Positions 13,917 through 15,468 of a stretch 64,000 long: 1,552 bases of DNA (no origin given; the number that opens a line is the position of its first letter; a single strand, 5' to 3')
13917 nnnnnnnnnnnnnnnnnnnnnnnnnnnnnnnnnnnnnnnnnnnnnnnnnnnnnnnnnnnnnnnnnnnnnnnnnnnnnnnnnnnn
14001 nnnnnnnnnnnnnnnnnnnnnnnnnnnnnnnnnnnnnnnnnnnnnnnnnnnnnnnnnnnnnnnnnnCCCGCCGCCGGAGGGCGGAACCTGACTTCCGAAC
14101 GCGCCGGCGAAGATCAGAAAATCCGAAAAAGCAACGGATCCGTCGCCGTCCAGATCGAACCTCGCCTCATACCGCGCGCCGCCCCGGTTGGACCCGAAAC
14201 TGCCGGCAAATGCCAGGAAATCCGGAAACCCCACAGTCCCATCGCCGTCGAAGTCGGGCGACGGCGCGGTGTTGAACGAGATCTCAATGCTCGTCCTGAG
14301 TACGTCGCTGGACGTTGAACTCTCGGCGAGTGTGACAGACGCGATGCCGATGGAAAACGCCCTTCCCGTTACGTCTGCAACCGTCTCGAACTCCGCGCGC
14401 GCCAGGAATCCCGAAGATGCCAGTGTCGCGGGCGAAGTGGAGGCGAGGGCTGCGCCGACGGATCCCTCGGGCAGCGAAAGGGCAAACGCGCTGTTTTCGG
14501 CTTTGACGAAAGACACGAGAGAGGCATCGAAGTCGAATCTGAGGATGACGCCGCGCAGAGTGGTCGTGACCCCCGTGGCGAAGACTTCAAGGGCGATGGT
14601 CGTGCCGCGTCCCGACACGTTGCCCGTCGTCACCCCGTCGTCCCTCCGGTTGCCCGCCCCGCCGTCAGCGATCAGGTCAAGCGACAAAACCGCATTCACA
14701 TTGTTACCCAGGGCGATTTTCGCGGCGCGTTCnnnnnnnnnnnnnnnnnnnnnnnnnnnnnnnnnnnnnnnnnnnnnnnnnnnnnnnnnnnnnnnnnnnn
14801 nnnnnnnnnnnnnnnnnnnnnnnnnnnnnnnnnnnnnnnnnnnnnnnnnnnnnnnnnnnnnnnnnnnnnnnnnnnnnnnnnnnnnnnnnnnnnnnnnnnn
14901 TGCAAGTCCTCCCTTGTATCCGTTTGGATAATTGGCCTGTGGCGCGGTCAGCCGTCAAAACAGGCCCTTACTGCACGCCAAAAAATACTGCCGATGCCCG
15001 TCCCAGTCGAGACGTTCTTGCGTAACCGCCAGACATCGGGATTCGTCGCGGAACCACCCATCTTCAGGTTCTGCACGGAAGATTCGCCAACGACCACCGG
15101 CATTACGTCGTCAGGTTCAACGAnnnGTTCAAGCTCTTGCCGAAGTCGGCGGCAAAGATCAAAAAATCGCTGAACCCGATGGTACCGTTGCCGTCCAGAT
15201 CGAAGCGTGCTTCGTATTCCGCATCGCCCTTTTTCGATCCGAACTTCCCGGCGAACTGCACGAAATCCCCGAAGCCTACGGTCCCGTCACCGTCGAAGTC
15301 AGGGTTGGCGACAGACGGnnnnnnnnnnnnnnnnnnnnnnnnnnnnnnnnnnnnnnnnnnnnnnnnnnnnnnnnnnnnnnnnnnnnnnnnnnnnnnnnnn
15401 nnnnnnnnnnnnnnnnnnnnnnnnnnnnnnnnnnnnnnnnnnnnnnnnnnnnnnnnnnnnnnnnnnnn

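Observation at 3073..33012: Dense cluster of dockerin-like modules fused to metalloproteases and WD40 propellers, with candidate cohesin-like partners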

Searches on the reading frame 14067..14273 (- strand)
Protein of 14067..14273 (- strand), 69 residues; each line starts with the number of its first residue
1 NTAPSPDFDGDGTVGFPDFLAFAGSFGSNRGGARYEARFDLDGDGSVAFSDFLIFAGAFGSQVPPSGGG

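Call 6: search_protein_families(library=pfam, proteins=[window:14067-14273:-], max_evalue=10)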
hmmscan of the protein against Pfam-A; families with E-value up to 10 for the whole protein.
seq(69 aa): 7 families
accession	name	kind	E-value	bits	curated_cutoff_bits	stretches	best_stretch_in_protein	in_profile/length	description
PF13499.12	EF-hand_7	-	1.4e-05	25.8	30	2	38-55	48-65/67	EF-hand domain pair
PF00036.39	EF-hand_1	-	1.5e-05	24.7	25.4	2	38-54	8-24/29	EF hand domain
PF13405.12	EF-hand_6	-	0.00019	21.3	25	2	38-55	8-25/30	EF-hand domain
PF13833.12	EF-hand_8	-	0.00029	21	28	2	39-54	34-49/54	EF-hand domain pair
PF00404.24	Dockerin_1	-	0.00091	19.8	22.9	1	7-54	3-51/57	Dockerin type I domain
PF13202.12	EF-hand_5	-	0.0047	16.8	25.9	1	38-47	7-16/25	EF hand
PF01839.29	FG-GAP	-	0.34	11.3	22.1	1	7-12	9-14/37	FG-GAP repeat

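Call 7: search_protein_families(library=ncbifam, proteins=[window:14067-14273:-], max_evalue=10)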
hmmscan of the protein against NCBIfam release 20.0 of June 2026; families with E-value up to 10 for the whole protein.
seq(69 aa): 1 family
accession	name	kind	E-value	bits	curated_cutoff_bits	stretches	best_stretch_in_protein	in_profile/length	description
NF041540.1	dockerin_GC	domain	0.001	19.4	29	1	7-60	4-64/67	GC-type dockerin domain-anchored protein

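Call 69: search_protein_families(library=pfam, alignment_id=A4, max_evalue=0.01)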
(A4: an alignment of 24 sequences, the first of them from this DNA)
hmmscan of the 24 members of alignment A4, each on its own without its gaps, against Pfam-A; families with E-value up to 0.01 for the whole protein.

A. member 1, seq(64 aa): 6 families
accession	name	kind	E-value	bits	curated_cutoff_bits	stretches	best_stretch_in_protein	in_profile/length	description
PF00036.39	EF-hand_1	-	1.1e-05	25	25.4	0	35-51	8-24/29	EF hand domain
PF13499.12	EF-hand_7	-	1.2e-05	26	30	0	35-52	48-65/67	EF-hand domain pair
PF13405.12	EF-hand_6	-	0.00015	21.7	25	0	35-53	8-26/30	EF-hand domain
PF13833.12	EF-hand_8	-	0.00023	21.3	28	0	36-51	34-49/54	EF-hand domain pair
PF00404.24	Dockerin_1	-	0.00072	20.1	22.9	1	4-51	3-51/57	Dockerin type I domain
PF13202.12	EF-hand_5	-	0.0037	17.1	25.9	0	35-44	7-16/25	EF hand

B. families by the number of members that match (of 24 scanned): 7 families
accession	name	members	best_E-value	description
PF00036.39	EF-hand_1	23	1e-08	EF hand domain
PF00404.24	Dockerin_1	21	1.1e-08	Dockerin type I domain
PF13405.12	EF-hand_6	20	9.4e-07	EF-hand domain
PF13499.12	EF-hand_7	18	3.1e-06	EF-hand domain pair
PF13833.12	EF-hand_8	16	3.1e-07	EF-hand domain pair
PF13202.12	EF-hand_5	13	4e-05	EF hand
PF01839.29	FG-GAP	2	0.0023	FG-GAP repeat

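Call 70: search_solved_structures(query=A4, max_evalue=0.001)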
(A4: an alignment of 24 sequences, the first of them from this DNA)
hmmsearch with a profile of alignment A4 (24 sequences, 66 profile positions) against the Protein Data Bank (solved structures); distinct sequences matched with E-value up to 0.001: 237 (the best 60 are shown).
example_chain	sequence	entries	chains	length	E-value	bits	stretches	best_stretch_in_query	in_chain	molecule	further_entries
2y3n_B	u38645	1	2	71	3.6e-14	55.8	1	4-63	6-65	CELLULOSOMAL FAMILY-48 PROCESSIVE GLYCOSIDE HYDROLASE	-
4il1_A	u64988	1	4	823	3.8e-12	49.4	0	6-55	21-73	Calmodulin, Calcineurin subunit B type 1, Serine/threonine-protein phosphatase 2B catalyti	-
6u3d_A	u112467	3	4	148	4.8e-11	45.8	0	6-55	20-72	Calmodulin-1 | Calmodulin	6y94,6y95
6xy3_AAA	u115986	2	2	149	5.3e-11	45.7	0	6-55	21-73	Calmodulin-1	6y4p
6hcs_A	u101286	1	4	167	5.3e-11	45.7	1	6-55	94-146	Calmodulin-1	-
2f2o_A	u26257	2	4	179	6.8e-11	45.3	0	6-55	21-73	Calmodulin fused with calmodulin-binding domain of calcineurin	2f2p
4u3s_B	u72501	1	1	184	8.3e-11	45.1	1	10-61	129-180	Cellulosomal scaffoldin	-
6u3b_A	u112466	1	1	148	1.1e-10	44.7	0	6-55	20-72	Calmodulin-1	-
7jts_t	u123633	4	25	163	1.3e-10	44.5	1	6-56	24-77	Calmodulin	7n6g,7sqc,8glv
4wi0_B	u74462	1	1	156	1.3e-10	44.5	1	10-62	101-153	Cellulosomal scaffoldin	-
7vvd_C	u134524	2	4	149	1.3e-10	44.4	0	6-55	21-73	Calmodulin-1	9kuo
4e53_A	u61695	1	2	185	1.7e-10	44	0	6-55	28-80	Calmodulin, Linker, IQ motif of Neuromodulin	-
6xxx_AAA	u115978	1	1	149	2.4e-10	43.6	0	6-55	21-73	Calmodulin-1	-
2k0j_A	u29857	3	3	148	2.8e-10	43.4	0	6-55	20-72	calmodulin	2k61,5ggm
5i0i_E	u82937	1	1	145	2.9e-10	43.3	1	5-55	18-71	Calmodulin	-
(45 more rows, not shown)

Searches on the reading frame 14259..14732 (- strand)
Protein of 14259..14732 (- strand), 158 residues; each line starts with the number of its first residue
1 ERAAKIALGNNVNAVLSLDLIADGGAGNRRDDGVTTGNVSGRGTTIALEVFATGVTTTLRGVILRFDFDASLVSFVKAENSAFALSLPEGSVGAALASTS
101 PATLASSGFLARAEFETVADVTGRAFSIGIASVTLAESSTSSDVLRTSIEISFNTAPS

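Call 6: search_protein_families(library=pfam, proteins=[window:14259-14732:-], max_evalue=10)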
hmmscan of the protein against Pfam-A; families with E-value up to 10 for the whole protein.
seq(158 aa): 0 families

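Call 7: search_protein_families(library=ncbifam, proteins=[window:14259-14732:-], max_evalue=10)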
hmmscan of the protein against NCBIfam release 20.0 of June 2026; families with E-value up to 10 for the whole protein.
seq(158 aa): 0 families

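Call 9: search_solved_structures(query=window:14259-14732:-, max_evalue=10, show_alignments=2)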
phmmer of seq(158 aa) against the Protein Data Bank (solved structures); distinct sequences matched with E-value up to 10: 0.

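Call 11: find_homologous_proteins(query=window:14259-14702:-, max_evalue=0.01)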
Query seq(148 aa) (148 aa): 69 proteins with E <= 0.01 among 227 candidates.
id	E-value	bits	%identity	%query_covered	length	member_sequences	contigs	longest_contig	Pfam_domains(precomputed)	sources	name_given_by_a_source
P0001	1.8e-70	253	70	86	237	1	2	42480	-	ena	-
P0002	7.0e-63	229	80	100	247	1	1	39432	-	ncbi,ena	-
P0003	3.6e-54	200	71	100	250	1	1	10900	PF13499.13,PF00036.39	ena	-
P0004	1.0e-53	199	69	100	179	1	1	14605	-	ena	-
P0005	1.3e-53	199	70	100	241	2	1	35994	PF00036.39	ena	-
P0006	5.9e-52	193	68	100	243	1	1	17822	-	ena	-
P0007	1.1e-50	189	69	100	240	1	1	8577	-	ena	-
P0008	4.5e-50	187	68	97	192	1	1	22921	-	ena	-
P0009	5.2e-50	187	67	100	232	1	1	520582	PF00036.39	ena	-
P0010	1.5e-48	182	66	100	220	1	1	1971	-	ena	-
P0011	2.5e-48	182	67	100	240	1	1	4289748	-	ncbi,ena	-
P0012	4.7e-48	181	66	100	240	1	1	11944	-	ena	-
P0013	1.5e-47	179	68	97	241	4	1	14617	-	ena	-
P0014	3.3e-47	178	66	100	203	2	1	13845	-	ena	-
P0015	6.9e-47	177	67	100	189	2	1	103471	-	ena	-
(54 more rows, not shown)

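Call 47: search_solved_structures(query=A3, max_evalue=10, show_alignments=2)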
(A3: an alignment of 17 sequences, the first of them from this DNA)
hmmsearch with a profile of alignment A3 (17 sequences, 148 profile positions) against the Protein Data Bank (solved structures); distinct sequences matched with E-value up to 10: 0.

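Call 48: search_protein_families(library=pfam, alignment_id=A3, max_evalue=10)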
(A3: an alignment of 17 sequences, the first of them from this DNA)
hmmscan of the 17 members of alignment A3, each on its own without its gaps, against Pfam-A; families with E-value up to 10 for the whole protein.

A. member 1, seq(148 aa): 0 families

B. families by the number of members that match (of 17 scanned): 3 families
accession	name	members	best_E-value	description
PF00963.24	Cohesin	7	1.5e-05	Cohesin domain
PF03168.19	LEA_2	1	0.0063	Late embryogenesis abundant protein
PF13265.11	DUF4056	1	0.11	Protein of unknown function (DUF4056)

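Call 81: search_protein_representatives(alignment_id=A5)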
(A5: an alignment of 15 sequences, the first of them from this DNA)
Query: 15 sequences, 149 profile positions. Proteins with E-value up to 0.001 (for the whole library): 513; up to 1e-10: 321; up to 1e-30: 117. The best 150 are listed.
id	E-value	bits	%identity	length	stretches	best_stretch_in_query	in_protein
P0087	5.3e-200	672.2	-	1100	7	3-145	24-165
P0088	6.7e-126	431.8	-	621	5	3-137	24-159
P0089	9.4e-113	389.1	-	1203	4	3-145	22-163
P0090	6.9e-112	386.3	-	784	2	1-149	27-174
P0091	6.1e-105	363.7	-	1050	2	1-147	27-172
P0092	1.3e-102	356.2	-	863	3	5-144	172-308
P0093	2.9e-87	306.4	-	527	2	6-148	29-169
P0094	8.9e-78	275.6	-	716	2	1-147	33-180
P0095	6.6e-74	263.0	-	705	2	1-148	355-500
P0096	2.3e-73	261.3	-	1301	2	1-149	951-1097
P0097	3.0e-72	257.6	-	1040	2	1-146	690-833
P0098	5.8e-72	256.7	-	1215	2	1-149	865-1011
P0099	2.1e-70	251.7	-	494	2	3-148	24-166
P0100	2.9e-70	251.2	-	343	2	4-146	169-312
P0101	1.5e-69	248.9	-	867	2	3-149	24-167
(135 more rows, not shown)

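Call 84: list_cluster_members(proteins=[P0087, P0089, P0092, P0090, P0091])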
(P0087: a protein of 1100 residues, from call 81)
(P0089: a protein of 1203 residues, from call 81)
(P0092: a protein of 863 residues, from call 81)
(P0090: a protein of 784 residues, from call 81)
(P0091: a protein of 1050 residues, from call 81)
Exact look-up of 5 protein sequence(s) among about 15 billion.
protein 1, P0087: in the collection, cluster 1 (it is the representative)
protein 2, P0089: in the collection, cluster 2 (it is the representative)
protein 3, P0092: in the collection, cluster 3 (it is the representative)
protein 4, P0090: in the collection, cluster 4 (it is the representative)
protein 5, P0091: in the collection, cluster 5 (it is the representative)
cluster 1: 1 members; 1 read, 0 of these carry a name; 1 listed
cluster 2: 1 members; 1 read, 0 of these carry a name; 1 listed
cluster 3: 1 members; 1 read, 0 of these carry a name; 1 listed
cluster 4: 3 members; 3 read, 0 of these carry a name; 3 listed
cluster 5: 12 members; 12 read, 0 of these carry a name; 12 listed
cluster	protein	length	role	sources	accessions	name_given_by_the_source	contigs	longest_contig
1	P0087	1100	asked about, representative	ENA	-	-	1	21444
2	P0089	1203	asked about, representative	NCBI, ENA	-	-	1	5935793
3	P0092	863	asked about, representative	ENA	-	-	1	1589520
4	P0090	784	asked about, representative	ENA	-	-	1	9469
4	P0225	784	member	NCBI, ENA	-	-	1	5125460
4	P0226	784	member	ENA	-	-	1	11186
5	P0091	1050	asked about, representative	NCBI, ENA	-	-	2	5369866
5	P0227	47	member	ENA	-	-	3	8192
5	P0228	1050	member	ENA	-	-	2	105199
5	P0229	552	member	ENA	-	-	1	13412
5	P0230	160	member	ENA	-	-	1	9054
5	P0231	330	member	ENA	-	-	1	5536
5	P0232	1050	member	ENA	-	-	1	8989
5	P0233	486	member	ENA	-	-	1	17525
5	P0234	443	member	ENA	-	-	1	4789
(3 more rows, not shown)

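Call 85: find_encoding_contigs(protein=P0087, flank=10000, max_places=2)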
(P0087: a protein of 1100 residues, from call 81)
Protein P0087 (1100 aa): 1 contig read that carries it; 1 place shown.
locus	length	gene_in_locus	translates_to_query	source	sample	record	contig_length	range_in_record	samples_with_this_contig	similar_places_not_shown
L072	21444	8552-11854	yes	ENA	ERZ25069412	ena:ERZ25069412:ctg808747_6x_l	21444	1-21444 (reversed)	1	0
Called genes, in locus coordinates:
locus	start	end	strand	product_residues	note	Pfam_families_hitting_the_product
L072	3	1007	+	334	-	?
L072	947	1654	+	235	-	PF01019:G_glu_transpept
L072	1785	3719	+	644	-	-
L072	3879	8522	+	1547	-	PF12044:Metallopep, PF23098:Beta-prop_NOL10_N, PF23381:Beta-prop_IFT122_1st, PF23389:Beta-prop_WDR19_1st, PF24105:Beta-prop_CAF1B_HIR1, PF24796:WDR55, PF24807:WD40_CDC20-Fz, PF25168:Beta-prop_WDR36-Utp21_2nd, +216 more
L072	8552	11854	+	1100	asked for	PF00963:Cohesin (faint), PF26293:DUF7855_C (faint)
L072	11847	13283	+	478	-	-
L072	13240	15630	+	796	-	PF14580:LRR_9 (faint), PF12799:LRR_4 (weak), PF13855:LRR_8 (weak), PF12799:LRR_4 (weak), PF13855:LRR_8, PF12799:LRR_4, PF23598:LRR_14, PF12799:LRR_4, +5 more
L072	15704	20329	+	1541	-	PF24807:WD40_CDC20-Fz, PF24817:WD40_WDHD1_1st, PF25174:Beta-prop_THOC3, PF25175:Beta-prop_WDR5, PF23381:Beta-prop_IFT122_1st, PF23389:Beta-prop_WDR19_1st, PF24782:WD40_MABP1-WDR62_2nd, PF25173:Beta-prop_WDR3_1st, +193 more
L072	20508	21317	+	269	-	PF23991:DUF7310 (faint)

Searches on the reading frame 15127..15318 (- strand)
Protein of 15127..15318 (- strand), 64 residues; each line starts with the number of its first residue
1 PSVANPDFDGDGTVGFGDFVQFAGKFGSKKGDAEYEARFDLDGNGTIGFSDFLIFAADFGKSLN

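Call 6: search_protein_families(library=pfam, proteins=[window:15127-15318:-], max_evalue=10)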
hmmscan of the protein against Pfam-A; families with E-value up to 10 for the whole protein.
seq(64 aa): 7 families
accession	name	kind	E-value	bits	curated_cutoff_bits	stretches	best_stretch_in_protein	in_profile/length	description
PF00036.39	EF-hand_1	-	1.3e-06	28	25.4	2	38-55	8-25/29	EF hand domain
PF13405.12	EF-hand_6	-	2.1e-05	24.3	25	2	38-55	8-25/30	EF-hand domain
PF13499.12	EF-hand_7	-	3.9e-05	24.3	30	1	7-55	12-65/67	EF-hand domain pair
PF13833.12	EF-hand_8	-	0.00012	22.2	28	2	39-56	34-51/54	EF-hand domain pair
PF00404.24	Dockerin_1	-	0.00073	20.1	22.9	1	7-54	3-51/57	Dockerin type I domain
PF13202.12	EF-hand_5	-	0.0032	17.3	25.9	1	38-52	7-21/25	EF hand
PF05901.16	Excalibur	-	0.34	11.7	22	1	28-45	15-32/36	Excalibur calcium-binding domain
